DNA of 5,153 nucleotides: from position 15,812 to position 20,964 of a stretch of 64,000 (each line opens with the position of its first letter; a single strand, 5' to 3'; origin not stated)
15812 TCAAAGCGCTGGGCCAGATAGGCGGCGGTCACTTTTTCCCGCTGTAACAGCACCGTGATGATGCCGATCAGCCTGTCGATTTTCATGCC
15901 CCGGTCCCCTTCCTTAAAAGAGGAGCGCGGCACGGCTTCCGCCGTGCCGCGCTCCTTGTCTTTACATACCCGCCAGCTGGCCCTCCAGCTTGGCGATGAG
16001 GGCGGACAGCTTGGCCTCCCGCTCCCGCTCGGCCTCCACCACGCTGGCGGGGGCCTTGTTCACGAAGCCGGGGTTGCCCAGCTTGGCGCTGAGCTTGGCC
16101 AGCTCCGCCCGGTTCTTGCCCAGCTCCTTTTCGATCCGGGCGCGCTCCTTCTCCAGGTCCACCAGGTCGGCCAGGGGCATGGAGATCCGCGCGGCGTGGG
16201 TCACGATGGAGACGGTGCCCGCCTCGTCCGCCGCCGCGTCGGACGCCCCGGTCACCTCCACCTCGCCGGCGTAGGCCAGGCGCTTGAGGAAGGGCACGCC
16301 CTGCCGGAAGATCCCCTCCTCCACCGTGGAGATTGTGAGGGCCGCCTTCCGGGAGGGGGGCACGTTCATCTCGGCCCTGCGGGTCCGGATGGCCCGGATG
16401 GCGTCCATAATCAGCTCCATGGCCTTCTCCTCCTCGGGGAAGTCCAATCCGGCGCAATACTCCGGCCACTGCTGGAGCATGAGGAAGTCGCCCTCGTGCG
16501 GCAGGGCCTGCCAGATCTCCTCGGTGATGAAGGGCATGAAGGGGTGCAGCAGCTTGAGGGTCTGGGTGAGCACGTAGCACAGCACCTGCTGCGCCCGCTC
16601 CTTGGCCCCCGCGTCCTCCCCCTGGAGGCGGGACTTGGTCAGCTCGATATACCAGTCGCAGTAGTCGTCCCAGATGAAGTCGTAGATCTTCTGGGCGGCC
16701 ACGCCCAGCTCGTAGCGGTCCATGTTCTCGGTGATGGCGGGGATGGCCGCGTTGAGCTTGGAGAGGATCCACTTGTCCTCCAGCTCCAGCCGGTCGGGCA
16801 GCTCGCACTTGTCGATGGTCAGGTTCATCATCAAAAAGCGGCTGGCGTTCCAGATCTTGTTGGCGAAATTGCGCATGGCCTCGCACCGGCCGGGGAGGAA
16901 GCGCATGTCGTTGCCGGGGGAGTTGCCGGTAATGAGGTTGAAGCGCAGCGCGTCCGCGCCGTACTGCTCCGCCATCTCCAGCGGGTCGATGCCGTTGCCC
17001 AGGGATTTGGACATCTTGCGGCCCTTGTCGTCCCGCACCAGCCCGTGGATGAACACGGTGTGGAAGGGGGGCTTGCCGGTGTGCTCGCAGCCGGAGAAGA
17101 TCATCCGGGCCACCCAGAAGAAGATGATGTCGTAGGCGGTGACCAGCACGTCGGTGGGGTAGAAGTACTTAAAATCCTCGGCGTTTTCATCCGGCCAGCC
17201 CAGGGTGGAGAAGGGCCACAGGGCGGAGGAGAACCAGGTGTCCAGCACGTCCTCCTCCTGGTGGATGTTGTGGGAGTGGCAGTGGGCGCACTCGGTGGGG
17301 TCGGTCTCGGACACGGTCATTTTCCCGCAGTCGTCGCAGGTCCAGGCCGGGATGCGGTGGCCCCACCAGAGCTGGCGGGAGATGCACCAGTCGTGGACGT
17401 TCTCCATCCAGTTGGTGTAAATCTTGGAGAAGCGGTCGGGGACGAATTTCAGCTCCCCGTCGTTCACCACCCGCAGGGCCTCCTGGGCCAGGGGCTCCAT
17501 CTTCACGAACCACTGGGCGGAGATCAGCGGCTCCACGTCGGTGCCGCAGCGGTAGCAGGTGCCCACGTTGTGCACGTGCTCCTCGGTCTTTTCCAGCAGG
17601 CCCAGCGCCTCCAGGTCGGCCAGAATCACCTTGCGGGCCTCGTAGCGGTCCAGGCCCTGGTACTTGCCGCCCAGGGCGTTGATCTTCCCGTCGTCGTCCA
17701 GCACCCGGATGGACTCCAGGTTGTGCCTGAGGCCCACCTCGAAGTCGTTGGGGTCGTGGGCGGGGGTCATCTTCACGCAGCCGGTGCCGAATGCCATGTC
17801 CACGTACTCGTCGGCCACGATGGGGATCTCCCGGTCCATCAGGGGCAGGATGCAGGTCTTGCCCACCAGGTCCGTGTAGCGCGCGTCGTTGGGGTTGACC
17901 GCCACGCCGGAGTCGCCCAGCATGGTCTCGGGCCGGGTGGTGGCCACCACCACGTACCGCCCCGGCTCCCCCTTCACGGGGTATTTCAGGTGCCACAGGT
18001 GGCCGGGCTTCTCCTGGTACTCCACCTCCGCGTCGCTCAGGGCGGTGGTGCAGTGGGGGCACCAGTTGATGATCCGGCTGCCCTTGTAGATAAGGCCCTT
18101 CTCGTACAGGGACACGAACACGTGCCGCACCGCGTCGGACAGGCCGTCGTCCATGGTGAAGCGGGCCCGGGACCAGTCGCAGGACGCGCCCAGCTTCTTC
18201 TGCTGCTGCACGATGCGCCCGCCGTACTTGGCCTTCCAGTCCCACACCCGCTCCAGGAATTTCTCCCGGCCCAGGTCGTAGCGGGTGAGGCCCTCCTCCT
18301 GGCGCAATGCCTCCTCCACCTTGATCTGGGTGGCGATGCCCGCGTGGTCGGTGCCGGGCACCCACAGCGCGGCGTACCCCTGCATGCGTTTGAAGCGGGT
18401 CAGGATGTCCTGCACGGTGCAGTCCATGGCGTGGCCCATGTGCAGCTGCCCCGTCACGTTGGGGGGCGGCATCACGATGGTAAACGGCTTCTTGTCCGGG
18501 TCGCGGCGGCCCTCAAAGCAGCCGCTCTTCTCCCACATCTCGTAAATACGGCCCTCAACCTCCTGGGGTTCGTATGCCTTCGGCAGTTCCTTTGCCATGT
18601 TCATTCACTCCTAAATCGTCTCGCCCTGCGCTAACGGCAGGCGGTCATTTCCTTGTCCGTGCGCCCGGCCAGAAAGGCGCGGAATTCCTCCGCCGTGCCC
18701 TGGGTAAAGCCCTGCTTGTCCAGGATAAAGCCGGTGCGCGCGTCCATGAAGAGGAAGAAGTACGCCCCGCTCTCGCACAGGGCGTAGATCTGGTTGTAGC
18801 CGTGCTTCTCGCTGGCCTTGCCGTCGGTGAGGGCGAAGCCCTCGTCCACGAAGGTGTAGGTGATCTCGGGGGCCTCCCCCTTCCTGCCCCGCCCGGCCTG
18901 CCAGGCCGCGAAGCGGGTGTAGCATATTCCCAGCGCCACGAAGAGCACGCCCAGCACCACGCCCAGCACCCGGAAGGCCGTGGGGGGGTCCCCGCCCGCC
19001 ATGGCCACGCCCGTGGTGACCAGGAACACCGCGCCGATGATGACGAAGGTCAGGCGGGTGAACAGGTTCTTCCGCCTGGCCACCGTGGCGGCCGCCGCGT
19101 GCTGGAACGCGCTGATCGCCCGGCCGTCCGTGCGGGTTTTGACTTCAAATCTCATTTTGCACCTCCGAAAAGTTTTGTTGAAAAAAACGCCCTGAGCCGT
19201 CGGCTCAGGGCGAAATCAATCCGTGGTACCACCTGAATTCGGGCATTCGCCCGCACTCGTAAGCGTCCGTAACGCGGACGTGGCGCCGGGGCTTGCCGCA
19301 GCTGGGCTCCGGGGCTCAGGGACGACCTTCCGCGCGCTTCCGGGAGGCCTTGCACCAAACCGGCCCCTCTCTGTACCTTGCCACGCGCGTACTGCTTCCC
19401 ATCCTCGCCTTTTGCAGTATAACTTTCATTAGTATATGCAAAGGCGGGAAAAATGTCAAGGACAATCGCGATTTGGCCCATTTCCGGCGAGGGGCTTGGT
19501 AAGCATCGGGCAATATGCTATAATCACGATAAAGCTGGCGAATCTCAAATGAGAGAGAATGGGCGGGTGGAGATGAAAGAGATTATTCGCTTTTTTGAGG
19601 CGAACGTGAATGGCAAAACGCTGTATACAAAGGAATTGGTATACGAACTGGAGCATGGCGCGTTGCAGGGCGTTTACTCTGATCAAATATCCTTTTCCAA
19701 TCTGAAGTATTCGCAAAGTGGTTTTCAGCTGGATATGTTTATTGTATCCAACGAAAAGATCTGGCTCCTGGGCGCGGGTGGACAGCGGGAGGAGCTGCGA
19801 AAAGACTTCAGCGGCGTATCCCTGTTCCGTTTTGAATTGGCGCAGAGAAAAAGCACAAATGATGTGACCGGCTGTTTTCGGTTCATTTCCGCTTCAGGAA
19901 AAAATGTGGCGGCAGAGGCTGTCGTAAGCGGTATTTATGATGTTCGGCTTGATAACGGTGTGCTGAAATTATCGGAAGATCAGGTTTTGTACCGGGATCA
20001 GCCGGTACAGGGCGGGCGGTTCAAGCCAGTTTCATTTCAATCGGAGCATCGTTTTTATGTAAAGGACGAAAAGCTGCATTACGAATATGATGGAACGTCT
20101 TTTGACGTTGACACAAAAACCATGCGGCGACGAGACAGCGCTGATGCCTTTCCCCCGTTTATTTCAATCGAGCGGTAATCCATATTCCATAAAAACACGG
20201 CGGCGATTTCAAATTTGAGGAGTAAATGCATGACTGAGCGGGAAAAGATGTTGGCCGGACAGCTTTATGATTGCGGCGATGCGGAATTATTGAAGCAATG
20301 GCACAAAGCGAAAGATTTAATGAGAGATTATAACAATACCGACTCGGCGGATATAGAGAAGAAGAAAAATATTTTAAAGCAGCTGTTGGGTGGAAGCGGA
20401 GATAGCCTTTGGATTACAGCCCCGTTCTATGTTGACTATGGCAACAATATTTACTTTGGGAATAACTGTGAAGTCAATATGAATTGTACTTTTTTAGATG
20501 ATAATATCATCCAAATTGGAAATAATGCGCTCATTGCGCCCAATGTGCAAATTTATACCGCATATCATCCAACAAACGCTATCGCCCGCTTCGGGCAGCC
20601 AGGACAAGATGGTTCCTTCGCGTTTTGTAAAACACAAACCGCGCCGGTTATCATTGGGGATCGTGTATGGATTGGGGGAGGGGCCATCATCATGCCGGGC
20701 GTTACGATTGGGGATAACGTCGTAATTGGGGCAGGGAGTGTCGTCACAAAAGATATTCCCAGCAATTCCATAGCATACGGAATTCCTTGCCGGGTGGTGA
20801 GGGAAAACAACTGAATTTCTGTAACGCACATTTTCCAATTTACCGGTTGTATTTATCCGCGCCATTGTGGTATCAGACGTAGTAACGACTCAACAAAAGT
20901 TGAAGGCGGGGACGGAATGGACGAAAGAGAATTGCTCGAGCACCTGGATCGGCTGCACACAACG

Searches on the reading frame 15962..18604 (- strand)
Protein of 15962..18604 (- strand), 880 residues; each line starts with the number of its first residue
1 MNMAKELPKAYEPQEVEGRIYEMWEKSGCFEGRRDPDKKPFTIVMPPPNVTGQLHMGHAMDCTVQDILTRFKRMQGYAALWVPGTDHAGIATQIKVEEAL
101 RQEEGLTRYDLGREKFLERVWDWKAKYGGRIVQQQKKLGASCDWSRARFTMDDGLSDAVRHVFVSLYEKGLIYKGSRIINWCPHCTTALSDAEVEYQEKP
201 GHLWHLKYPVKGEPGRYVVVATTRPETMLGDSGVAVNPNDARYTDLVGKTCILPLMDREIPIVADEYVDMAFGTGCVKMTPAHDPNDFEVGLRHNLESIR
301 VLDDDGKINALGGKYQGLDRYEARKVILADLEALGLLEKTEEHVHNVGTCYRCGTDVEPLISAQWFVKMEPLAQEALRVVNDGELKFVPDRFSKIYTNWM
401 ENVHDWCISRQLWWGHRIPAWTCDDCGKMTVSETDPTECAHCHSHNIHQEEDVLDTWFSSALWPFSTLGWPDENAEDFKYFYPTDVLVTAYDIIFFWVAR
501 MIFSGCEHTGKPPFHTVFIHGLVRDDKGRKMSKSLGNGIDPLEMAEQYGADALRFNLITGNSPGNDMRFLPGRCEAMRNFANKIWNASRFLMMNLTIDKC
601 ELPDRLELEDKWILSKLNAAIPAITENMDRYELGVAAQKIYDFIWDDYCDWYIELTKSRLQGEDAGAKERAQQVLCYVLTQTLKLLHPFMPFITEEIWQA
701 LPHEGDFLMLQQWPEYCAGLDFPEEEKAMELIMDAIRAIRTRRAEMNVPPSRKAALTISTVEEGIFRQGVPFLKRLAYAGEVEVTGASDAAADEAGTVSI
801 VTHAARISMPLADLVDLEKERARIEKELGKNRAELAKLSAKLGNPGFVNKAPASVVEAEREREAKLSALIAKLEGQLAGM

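Call 40: list_cluster_members(proteins=[window:15962-18604:-, window:10029-10739:-, window:14679-14939:-])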
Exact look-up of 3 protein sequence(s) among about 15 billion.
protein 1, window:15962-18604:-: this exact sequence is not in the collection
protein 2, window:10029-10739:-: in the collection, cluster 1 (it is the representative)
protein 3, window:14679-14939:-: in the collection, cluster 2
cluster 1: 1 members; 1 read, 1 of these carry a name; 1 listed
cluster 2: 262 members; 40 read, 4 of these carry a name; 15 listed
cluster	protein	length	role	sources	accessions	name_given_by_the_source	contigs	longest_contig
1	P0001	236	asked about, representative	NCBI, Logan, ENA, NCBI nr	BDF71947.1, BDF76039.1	RNA polymerase sigma-F factor [Oscillospiraceae bacterium]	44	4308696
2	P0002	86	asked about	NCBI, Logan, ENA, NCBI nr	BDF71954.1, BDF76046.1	hypothetical protein CE91St41_29350 [Oscillospiraceae bacterium] | hypothetical protein CE91St40_29350 [Oscillospiraceae bacterium]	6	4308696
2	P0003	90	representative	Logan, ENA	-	-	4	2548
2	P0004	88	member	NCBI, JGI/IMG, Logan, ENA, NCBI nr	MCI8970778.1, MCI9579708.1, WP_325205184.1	MAG: DUF3795 domain-containing protein [Oscillibacter sp.] | hypothetical protein | DUF3795 domain-containing protein [uncultured Oscillibacter sp.]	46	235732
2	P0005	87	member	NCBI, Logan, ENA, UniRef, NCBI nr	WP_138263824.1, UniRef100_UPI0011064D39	DUF3795 domain-containing protein [[Clostridium] hylemonae] | DUF3795 domain-containing protein n=1 Tax=[Clostridium] hylemonae TaxID=89153 ...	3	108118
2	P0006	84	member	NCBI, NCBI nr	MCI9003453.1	MAG: DUF3795 domain-containing protein, partial [Oscillibacter sp.] | DUF3795 domain-containing protein [Oscillibacter sp.]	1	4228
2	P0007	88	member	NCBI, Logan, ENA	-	-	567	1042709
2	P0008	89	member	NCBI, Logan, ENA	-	-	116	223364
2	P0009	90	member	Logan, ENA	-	-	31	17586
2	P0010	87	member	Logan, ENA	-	-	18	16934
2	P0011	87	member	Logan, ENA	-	-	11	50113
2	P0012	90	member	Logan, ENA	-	-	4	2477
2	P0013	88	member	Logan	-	-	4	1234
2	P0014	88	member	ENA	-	-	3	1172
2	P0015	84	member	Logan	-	-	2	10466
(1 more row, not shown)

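Call 42: find_encoding_contigs(protein=P0007, flank=3000, max_places=10)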
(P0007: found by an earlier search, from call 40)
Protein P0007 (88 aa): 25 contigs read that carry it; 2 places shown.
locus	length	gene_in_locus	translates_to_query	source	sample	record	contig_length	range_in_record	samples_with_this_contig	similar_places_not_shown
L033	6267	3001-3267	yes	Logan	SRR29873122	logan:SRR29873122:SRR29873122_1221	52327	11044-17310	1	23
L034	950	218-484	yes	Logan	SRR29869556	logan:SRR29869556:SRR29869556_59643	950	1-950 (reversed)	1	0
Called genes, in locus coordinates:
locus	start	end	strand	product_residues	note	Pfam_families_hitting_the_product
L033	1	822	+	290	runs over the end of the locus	PF00126:HTH_1, PF03466:LysR_substrate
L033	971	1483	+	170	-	PF14512:TM1586_NiRdase (faint), PF00881:Nitroreductase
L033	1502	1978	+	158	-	PF12682:Flavodoxin_4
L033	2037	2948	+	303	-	PF08220:HTH_DeoR (weak), PF08279:HTH_11, PF19187:HTH_PafC, PF13280:WYL, PF25583:WCX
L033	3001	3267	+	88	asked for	PF12675:DUF3795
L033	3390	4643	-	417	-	PF13791:Sigma_reg_C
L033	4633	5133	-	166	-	PF04542:Sigma70_r2, PF08281:Sigma70_r4_2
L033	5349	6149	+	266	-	PF04072:LCM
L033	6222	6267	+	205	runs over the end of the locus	PF14196:ATC_hydrolase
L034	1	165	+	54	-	?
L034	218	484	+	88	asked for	PF12675:DUF3795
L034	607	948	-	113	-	?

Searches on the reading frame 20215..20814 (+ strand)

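Call 64: search_protein_families(library=pfam, proteins=[window:20215-20814:+], max_evalue=0.001)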
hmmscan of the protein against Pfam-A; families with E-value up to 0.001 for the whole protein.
window:20215-20814:+ (199 aa): 4 families
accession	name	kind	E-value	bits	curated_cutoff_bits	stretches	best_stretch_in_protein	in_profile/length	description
PF12464.13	Mac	-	1.5e-17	64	22.1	1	11-62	1-53/53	Maltose acetyltransferase hexapeptide capping motif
PF00132.30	Hexapep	-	8.1e-16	57.4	27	1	145-179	2-36/36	Bacterial transferase hexapeptide (six repeats)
PF14602.12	Hexapep_2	-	2.7e-12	46.6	27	1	144-179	1-34/34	Hexapeptide repeat of succinyl-transferase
PF25084.1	LbH_EIF2B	-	0.00014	22.3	54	0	145-175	73-103/105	EIF2B subunit epsilon LbH domain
